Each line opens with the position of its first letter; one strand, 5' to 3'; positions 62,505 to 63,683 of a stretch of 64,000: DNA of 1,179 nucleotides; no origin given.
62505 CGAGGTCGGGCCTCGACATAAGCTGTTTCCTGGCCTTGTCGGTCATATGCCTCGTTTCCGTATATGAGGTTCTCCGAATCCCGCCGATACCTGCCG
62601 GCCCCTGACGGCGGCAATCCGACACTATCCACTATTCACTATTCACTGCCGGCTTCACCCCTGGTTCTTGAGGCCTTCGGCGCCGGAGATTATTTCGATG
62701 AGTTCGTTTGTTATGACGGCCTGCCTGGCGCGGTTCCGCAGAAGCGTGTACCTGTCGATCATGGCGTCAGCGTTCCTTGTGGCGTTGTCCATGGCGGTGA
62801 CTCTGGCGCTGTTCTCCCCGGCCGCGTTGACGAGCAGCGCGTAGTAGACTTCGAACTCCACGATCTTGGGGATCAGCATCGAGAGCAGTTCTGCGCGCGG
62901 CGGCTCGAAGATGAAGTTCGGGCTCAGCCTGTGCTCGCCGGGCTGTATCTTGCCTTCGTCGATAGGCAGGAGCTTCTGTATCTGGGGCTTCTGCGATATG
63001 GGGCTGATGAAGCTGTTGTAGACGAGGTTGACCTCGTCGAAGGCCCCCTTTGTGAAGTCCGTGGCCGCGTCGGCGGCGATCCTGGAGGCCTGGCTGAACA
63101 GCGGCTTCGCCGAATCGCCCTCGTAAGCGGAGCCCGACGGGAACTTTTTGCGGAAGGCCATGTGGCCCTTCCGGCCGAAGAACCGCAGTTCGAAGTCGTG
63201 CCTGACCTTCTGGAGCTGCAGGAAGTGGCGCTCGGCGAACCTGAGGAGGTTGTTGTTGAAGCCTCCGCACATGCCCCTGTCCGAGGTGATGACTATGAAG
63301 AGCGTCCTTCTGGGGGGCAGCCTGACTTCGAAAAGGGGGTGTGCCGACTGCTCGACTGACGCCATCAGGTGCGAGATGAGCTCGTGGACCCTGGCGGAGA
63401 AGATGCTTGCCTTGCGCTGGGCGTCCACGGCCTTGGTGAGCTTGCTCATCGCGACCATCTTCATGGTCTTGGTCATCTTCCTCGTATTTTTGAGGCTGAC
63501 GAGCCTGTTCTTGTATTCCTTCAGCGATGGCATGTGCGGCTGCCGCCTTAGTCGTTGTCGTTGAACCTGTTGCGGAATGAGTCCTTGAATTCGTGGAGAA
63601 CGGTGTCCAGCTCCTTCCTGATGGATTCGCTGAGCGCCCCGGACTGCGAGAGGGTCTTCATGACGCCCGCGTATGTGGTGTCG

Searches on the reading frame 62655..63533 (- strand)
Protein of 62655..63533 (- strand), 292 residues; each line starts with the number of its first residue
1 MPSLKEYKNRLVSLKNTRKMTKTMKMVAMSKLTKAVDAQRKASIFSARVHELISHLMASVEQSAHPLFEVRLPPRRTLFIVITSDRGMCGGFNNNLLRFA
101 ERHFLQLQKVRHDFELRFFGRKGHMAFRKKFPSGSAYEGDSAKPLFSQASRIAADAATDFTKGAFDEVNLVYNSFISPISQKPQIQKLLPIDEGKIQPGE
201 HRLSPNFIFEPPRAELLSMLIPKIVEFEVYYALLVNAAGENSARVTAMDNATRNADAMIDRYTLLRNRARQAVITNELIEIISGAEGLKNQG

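Call 50: find_encoding_contigs(protein=window:62655-63533:-, flank=10000, max_places=4)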
Protein window:62655-63533:- (292 aa): 2 contigs read that carry it; 2 places shown.
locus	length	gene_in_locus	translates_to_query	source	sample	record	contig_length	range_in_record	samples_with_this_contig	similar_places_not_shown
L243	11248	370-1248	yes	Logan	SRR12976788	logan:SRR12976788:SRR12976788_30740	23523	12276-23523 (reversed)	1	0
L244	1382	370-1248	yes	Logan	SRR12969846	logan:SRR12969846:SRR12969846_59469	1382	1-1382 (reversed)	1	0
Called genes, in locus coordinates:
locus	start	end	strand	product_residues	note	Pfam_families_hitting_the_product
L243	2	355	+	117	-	?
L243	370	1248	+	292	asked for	PF00231:ATP-synt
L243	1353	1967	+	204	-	PF13489:Methyltransf_23, PF07021:MetW, PF13847:Methyltransf_31, PF08241:Methyltransf_11, PF08242:Methyltransf_12, PF13649:Methyltransf_25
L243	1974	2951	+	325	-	PF01297:ZnuA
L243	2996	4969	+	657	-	PF19773:DUF6259 (weak)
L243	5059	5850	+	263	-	PF02492:cobW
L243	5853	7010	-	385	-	PF03033:Glyco_transf_28, PF04101:Glyco_tran_28_C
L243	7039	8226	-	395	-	PF01098:FTSW_RODA_SPOVE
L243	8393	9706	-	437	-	PF03631:Virul_fac_BrkB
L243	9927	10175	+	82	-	PF00550:PP-binding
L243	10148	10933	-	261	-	PF00535:Glycos_transf_2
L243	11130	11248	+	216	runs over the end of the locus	PF28178:Amuc_1102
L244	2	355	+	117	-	?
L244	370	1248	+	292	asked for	PF00231:ATP-synt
